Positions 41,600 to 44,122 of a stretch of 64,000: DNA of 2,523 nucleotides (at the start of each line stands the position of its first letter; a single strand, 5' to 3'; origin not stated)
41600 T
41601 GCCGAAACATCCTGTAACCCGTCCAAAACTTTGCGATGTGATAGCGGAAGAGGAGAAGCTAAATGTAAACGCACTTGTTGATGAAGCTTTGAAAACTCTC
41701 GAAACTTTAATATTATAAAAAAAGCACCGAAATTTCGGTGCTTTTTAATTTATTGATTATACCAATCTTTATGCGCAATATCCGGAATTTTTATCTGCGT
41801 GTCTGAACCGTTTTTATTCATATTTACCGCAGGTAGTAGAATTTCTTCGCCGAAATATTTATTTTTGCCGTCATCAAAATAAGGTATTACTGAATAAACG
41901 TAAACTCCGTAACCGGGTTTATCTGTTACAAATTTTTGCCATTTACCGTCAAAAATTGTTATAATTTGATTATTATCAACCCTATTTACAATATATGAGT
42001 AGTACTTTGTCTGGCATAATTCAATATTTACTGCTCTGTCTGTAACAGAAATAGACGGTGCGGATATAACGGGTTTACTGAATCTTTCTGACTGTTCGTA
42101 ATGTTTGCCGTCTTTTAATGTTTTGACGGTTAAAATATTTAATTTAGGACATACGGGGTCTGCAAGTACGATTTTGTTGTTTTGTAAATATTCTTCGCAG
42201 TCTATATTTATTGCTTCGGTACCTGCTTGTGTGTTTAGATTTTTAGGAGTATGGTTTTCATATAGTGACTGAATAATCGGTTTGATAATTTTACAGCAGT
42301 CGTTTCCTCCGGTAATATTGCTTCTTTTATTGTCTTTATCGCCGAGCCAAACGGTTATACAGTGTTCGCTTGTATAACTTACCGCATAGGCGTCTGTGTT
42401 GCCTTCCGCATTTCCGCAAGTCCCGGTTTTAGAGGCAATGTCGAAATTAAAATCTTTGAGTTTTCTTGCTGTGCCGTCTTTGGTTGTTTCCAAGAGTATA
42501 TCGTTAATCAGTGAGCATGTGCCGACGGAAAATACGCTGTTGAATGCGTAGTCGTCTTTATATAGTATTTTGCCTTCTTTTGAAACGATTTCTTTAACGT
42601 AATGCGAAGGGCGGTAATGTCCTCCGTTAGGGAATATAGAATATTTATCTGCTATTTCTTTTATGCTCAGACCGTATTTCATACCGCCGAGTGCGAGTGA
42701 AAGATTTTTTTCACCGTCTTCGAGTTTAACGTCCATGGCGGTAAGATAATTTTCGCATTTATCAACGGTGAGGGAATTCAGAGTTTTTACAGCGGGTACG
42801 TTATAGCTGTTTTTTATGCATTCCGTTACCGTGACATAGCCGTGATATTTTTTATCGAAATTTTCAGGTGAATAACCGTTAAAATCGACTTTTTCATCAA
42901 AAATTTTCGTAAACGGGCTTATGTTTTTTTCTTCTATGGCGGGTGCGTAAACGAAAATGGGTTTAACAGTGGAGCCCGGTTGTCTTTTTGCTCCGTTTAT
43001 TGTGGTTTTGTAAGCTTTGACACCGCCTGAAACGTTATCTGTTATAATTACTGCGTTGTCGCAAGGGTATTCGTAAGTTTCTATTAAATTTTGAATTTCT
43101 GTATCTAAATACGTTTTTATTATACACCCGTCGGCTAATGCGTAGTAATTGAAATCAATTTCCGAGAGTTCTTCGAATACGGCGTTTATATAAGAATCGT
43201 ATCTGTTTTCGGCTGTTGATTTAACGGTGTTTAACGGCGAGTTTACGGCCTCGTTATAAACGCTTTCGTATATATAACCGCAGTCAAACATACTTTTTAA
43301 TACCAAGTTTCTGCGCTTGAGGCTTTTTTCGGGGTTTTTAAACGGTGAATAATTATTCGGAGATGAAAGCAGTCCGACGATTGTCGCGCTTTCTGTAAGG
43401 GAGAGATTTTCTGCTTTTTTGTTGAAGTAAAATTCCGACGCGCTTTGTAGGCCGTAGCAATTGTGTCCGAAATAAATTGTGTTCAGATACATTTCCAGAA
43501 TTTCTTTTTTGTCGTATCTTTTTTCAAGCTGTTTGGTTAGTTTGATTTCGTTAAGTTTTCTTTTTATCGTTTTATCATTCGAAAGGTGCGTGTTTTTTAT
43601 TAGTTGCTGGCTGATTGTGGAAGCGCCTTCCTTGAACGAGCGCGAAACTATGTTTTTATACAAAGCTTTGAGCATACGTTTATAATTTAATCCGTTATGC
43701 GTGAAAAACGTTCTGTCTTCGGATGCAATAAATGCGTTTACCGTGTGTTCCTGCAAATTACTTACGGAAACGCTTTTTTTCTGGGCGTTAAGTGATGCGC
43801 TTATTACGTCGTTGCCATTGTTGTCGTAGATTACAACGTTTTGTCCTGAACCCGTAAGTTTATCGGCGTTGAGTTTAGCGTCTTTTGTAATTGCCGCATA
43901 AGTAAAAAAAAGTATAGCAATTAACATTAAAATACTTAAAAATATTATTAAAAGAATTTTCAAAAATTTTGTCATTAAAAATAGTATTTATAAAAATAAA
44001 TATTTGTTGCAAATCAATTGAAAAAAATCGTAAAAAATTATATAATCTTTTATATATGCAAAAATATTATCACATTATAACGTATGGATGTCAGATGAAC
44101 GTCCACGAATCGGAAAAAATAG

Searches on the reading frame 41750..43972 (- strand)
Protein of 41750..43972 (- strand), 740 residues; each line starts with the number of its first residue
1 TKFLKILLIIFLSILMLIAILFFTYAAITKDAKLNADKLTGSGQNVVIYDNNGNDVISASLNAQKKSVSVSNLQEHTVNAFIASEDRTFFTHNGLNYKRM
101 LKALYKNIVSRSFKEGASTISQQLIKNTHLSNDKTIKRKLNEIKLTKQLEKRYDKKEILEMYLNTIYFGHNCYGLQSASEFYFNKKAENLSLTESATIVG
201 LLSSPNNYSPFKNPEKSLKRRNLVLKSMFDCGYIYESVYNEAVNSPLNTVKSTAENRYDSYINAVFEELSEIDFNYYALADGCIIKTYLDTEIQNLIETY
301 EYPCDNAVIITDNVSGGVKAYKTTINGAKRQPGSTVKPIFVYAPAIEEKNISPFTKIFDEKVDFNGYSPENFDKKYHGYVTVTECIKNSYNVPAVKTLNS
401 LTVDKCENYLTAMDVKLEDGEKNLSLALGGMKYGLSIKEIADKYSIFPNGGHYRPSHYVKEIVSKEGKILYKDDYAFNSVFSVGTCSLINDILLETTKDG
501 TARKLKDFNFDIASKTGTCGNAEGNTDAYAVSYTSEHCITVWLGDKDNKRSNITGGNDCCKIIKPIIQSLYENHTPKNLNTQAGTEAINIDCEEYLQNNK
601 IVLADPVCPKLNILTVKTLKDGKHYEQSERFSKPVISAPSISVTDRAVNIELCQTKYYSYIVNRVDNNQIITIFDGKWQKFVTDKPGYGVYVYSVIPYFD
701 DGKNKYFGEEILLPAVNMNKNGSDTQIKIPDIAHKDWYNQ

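Call 59: search_protein_families(library=pfam, proteins=[window:41750-43972:-], max_evalue=0.00001)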
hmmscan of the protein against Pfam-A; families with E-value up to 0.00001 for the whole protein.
window:41750-43972:- (740 aa): 2 families
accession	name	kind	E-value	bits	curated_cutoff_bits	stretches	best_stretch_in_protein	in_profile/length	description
PF00912.28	Transgly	-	5.8e-61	205.5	27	1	62-228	11-177/178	Transglycosylase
PF00905.27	Transpeptidase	-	2.4e-18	66.8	22.1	1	329-531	39-254/299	Penicillin binding protein transpeptidase domain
